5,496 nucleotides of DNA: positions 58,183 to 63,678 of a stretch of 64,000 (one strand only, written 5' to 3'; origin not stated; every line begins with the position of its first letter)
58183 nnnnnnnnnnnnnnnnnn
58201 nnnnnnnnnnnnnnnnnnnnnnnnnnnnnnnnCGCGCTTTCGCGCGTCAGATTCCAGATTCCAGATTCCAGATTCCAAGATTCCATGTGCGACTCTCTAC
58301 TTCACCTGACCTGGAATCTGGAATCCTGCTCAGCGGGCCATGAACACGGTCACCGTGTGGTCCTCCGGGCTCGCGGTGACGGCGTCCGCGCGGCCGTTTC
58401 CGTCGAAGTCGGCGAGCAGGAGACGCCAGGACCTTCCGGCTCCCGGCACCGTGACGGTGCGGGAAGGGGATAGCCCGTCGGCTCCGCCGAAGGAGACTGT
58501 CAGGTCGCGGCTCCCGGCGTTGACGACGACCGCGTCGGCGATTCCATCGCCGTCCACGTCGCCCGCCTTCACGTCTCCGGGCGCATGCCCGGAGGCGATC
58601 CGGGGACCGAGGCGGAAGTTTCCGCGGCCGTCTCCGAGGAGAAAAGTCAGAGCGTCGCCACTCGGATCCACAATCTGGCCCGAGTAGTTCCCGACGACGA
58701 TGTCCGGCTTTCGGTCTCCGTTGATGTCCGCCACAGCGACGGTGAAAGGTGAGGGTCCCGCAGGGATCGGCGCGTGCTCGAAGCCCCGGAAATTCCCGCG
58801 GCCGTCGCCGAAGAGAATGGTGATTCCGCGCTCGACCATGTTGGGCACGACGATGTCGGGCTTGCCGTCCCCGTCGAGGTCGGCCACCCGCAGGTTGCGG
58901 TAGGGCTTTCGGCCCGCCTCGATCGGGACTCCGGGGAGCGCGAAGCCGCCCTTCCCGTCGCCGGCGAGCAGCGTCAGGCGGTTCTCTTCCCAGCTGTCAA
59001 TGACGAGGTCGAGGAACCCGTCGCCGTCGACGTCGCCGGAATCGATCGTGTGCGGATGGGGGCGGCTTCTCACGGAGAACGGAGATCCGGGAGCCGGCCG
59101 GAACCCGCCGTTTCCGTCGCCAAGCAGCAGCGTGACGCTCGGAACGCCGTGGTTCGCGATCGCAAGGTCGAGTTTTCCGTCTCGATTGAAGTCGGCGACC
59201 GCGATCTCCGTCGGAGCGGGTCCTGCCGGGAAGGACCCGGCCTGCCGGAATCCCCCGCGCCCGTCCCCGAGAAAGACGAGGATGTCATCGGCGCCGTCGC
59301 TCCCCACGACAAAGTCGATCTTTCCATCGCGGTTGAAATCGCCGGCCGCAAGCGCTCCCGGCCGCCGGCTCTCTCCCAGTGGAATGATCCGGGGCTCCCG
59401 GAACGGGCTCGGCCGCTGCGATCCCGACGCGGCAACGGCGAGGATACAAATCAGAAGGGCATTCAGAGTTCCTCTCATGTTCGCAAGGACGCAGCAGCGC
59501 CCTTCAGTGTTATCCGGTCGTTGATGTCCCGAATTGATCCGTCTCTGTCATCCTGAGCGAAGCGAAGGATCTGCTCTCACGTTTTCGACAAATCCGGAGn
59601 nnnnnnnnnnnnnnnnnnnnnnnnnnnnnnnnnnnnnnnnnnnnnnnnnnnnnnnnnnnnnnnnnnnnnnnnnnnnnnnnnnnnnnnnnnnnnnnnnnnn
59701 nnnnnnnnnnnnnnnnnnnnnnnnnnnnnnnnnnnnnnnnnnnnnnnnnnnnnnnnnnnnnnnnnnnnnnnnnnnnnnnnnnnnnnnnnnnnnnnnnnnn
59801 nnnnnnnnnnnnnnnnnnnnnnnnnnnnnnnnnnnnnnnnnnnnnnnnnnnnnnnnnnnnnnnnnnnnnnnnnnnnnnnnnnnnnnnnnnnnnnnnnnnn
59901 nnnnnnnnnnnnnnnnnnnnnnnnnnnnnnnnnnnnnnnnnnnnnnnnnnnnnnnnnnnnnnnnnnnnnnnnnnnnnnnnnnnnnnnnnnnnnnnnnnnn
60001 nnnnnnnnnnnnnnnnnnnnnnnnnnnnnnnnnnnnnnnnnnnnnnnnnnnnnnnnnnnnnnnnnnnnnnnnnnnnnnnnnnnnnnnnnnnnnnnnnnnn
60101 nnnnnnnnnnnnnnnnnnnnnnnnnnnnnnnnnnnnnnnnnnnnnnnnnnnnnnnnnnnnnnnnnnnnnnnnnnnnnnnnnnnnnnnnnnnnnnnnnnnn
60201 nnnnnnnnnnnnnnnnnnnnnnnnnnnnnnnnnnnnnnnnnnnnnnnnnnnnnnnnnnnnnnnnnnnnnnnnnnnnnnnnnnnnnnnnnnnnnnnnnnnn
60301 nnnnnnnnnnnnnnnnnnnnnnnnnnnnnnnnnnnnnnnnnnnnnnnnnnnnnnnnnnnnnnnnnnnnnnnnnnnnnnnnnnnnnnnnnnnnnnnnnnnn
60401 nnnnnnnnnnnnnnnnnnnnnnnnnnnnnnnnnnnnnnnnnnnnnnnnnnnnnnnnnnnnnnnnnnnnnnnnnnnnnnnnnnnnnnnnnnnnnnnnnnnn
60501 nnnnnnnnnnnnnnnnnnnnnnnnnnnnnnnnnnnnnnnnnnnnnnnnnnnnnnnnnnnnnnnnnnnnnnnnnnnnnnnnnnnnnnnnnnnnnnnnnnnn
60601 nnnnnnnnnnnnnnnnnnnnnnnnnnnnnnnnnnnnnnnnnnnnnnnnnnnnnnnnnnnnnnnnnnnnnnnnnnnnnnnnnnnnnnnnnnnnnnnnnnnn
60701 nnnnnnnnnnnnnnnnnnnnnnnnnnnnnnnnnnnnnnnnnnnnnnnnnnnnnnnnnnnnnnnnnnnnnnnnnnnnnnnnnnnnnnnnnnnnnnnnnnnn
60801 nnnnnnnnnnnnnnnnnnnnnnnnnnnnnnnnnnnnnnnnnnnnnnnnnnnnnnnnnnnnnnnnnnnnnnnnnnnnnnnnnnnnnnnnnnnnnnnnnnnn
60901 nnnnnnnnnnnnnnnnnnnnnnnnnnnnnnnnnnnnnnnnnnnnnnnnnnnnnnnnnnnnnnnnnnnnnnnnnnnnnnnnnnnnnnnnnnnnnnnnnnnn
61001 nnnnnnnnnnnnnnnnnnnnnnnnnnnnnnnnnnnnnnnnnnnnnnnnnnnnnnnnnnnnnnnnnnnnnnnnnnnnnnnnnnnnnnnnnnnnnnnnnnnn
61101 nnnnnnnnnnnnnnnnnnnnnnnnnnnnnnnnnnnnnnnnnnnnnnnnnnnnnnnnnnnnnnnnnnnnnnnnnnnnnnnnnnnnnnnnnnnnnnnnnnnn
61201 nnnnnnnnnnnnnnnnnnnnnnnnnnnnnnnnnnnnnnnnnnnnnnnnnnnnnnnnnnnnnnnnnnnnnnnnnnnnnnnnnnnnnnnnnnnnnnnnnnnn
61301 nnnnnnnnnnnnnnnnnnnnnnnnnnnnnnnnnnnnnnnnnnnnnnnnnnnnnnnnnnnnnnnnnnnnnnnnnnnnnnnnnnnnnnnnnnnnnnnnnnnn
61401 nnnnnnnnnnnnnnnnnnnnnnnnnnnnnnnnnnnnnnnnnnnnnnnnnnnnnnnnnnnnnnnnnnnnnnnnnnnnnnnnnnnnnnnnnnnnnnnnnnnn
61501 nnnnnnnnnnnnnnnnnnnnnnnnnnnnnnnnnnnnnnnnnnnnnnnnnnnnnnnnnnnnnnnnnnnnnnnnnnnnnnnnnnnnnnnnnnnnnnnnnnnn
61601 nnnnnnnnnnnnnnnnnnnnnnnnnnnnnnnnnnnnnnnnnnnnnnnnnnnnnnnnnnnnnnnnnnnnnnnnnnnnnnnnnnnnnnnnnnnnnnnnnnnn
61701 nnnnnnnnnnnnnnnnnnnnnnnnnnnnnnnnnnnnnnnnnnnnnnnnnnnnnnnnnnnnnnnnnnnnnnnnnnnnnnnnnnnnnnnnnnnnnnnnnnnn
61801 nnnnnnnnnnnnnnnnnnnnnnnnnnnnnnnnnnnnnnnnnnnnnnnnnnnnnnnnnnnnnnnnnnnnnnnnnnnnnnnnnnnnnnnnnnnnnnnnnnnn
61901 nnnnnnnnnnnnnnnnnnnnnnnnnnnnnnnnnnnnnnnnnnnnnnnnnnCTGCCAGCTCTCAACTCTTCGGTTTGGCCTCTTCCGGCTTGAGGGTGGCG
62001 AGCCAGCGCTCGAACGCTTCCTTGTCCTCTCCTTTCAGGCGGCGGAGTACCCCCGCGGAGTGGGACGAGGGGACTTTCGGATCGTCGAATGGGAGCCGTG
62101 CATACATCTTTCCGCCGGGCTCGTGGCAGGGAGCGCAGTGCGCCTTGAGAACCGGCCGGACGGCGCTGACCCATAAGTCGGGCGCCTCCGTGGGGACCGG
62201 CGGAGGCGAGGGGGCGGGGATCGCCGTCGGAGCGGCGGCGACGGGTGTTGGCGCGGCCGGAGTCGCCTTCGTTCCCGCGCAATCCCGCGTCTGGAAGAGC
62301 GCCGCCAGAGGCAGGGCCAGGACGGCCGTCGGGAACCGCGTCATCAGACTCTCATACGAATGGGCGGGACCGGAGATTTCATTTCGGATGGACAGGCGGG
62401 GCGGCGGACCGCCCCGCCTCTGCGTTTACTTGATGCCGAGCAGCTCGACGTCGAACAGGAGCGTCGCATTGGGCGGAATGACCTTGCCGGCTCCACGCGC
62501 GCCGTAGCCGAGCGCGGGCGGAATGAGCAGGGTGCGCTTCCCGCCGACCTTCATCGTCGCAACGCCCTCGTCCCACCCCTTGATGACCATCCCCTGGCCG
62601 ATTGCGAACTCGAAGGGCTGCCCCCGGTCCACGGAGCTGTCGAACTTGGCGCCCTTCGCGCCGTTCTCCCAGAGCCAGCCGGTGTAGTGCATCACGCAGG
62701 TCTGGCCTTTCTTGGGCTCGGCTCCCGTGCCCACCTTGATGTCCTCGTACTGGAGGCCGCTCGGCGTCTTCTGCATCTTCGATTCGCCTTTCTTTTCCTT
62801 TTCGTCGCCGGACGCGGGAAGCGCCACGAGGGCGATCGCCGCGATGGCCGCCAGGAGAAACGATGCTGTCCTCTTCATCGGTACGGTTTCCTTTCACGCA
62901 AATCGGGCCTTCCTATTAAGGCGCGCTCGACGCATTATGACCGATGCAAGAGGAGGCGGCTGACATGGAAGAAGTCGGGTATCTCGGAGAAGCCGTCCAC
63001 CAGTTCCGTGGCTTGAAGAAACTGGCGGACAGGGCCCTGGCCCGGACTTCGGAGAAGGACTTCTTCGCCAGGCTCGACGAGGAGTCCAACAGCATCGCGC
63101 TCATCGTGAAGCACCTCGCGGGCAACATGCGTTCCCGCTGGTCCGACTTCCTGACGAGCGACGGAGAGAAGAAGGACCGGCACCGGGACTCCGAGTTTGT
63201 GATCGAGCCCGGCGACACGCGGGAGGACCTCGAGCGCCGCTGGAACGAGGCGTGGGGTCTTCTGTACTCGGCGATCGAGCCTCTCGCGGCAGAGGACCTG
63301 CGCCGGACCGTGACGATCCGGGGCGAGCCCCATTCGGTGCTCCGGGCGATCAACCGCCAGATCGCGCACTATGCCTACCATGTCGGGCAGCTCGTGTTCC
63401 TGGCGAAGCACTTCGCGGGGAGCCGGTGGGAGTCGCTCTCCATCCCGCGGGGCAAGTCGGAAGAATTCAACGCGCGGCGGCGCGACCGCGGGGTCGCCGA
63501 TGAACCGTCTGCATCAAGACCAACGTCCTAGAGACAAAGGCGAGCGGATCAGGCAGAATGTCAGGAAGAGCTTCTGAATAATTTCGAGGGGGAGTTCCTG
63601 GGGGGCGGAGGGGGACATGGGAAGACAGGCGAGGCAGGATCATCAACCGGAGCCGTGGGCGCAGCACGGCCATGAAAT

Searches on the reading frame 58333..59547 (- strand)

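Call 42: search_protein_families(library=pfam, proteins=[window:58333-59547:-], max_evalue=0.001)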
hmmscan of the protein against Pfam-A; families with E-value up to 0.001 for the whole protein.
window:58333-59547:- (405 aa): 6 families
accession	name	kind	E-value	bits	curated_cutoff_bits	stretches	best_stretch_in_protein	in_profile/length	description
PF13517.12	FG-GAP_3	-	3.1e-49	165.9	26.9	6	70-129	1-60/61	FG-GAP-like repeat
PF01839.29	FG-GAP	-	1.9e-30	104.7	22.1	3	268-290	3-25/37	FG-GAP repeat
PF12256.14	TcdB_toxin_midN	-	4e-10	39.7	24.8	0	207-234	17-45/181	Insecticide toxin TcdB middle/N-terminal region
PF00404.24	Dockerin_1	-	2.6e-06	28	22.9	0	68-78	35-45/57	Dockerin type I domain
PF14783.12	BBS2_Mid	-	0.00026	21.5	27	0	268-292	81-105/108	Ciliary BBSome complex subunit 2, middle region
PF16743.10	PliI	-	0.00054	20.1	27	0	268-288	60-80/123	Periplasmic lysozyme inhibitor of I-type lysozyme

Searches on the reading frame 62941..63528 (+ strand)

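Call 42: search_protein_families(library=pfam, proteins=[window:62941-63528:+], max_evalue=0.001)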
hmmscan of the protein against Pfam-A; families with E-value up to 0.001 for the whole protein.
window:62941-63528:+ (196 aa): 3 families
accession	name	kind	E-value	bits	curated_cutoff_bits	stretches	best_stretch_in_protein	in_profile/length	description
PF07609.16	DUF1572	-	6.7e-65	218.2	23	1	14-172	6-163/163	Protein of unknown function (DUF1572)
PF04978.18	MST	-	4e-09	37.5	27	1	33-152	17-141/149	Mycothiol-S-transferase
PF12867.12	DinB_2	-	3.4e-08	34.4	24.8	1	27-151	7-128/128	DinB superfamily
